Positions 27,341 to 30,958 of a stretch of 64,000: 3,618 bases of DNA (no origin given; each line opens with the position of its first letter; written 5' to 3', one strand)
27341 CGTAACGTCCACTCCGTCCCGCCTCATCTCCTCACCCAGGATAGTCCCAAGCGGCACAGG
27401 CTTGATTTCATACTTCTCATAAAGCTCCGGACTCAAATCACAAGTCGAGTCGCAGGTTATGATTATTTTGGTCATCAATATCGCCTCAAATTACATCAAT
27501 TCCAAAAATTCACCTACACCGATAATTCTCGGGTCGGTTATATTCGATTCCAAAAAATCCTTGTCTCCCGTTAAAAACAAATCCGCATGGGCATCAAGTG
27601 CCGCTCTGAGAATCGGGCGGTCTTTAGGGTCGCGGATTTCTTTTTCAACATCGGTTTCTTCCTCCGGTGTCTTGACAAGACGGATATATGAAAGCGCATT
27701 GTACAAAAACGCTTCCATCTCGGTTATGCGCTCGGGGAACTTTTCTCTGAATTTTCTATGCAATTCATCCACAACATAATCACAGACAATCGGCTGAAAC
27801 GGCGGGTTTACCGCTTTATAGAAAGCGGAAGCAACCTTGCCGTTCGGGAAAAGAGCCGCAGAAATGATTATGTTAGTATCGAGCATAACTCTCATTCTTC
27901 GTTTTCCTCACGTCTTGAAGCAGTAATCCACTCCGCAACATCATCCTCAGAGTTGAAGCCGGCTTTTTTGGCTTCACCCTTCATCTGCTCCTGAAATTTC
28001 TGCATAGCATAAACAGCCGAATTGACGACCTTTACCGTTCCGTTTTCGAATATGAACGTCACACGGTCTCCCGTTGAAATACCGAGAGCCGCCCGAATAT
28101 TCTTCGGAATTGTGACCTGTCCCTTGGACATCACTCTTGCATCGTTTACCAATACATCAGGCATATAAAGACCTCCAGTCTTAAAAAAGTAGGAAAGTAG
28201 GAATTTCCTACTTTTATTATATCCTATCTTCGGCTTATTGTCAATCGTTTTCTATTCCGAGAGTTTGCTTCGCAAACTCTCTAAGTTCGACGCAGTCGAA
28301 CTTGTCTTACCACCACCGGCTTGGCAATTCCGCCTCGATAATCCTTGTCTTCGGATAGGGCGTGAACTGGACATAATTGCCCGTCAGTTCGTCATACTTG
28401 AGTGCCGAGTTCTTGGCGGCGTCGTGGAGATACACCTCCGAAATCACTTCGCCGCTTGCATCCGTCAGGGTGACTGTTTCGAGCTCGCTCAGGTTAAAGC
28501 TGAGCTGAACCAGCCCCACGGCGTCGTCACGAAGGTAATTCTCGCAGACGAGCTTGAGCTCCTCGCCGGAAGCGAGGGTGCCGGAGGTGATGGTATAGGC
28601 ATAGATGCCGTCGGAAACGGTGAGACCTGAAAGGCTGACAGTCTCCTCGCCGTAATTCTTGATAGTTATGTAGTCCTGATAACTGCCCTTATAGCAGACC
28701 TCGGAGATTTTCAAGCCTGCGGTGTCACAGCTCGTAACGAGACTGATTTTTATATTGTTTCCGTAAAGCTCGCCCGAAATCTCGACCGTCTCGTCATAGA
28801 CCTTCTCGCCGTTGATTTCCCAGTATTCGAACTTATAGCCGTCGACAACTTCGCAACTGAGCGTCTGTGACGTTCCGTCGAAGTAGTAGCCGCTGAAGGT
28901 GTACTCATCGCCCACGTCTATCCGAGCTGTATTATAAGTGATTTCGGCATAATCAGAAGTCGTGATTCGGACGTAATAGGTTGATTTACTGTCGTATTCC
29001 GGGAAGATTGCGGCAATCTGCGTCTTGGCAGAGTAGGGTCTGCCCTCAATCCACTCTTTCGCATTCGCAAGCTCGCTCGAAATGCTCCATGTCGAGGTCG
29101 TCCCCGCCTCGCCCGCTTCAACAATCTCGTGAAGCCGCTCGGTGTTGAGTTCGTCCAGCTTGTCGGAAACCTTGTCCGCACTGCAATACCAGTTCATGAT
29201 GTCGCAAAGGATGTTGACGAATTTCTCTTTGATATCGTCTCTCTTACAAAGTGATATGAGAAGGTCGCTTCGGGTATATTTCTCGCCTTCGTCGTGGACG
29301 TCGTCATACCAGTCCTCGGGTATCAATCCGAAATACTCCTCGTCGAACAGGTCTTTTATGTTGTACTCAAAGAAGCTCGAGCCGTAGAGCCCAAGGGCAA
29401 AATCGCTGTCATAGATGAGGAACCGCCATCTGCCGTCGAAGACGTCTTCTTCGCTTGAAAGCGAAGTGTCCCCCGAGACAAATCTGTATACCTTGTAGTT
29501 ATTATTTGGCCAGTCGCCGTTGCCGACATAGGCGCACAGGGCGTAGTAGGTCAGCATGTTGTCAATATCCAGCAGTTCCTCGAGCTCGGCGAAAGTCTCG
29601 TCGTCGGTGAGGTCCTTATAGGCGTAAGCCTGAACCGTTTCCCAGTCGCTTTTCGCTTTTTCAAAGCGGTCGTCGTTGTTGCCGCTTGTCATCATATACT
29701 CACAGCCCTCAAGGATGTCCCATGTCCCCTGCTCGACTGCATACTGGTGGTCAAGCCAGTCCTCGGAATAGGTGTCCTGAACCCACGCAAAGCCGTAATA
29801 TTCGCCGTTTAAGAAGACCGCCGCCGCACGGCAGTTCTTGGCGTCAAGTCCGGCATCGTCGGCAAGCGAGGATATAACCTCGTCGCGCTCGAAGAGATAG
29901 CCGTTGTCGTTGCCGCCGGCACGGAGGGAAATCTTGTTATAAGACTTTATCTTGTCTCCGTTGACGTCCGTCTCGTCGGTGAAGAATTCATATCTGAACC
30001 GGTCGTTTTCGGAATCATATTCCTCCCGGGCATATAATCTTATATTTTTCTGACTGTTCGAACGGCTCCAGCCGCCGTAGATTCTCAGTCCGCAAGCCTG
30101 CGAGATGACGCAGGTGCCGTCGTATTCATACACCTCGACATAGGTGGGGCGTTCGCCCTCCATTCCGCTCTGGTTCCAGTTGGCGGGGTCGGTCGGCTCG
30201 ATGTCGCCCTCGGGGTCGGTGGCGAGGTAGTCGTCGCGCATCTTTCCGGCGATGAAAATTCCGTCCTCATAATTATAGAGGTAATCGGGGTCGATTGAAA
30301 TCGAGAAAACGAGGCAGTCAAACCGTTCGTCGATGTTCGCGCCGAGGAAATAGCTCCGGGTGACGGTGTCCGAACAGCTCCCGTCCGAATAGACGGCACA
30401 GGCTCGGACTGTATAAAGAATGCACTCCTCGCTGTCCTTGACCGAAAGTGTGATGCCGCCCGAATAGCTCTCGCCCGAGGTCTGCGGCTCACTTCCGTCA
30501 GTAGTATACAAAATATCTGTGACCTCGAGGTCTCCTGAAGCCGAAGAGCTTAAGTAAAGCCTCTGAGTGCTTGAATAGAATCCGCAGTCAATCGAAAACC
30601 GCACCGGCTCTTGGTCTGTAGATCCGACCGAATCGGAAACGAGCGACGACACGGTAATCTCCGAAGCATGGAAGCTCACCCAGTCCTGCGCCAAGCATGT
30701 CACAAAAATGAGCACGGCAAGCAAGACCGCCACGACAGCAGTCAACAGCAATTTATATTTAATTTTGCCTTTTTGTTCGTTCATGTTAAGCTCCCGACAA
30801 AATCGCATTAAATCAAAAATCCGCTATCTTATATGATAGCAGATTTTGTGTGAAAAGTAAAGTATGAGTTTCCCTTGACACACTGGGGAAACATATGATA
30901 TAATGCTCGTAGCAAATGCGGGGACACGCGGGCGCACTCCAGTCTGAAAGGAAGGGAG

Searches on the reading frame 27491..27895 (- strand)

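Call 89: search_protein_families(library=pfam, proteins=[window:27491-27895:-], max_evalue=0.001)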
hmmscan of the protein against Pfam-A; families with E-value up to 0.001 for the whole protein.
window:27491-27895:- (134 aa): 3 families
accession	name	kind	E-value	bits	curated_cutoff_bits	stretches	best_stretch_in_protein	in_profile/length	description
PF13470.12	PIN_3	-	7.8e-15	56.1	27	1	2-113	1-115/115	PIN domain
PF10130.15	PIN_2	-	5e-08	33.7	22.4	1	5-116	2-117/133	PIN domain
PF01850.27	PIN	-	6.5e-06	27.2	23.6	1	3-115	1-115/120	PIN domain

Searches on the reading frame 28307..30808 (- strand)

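Call 10: search_protein_families(library=pfam, proteins=[window:28307-30808:-], max_evalue=0.00001)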
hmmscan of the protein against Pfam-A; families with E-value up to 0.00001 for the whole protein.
window:28307-30808:- (833 aa): 4 families
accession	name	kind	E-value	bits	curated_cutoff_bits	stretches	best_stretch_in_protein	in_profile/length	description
PF08757.17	CotH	-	1.1e-24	88.1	23.8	1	241-589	1-317/322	CotH kinase protein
PF00932.25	LTD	-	7.5e-11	42.8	34.3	1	696-792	5-105/109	Lamin Tail Domain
PF13290.12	CHB_HEX_C_1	-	7.1e-09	35.9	22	1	76-150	4-67/67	Chitobiase/beta-hexosaminidase C-terminal domain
PF13287.12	Fn3_assoc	-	1.1e-08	35.5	23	1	97-153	10-59/59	Fn3 associated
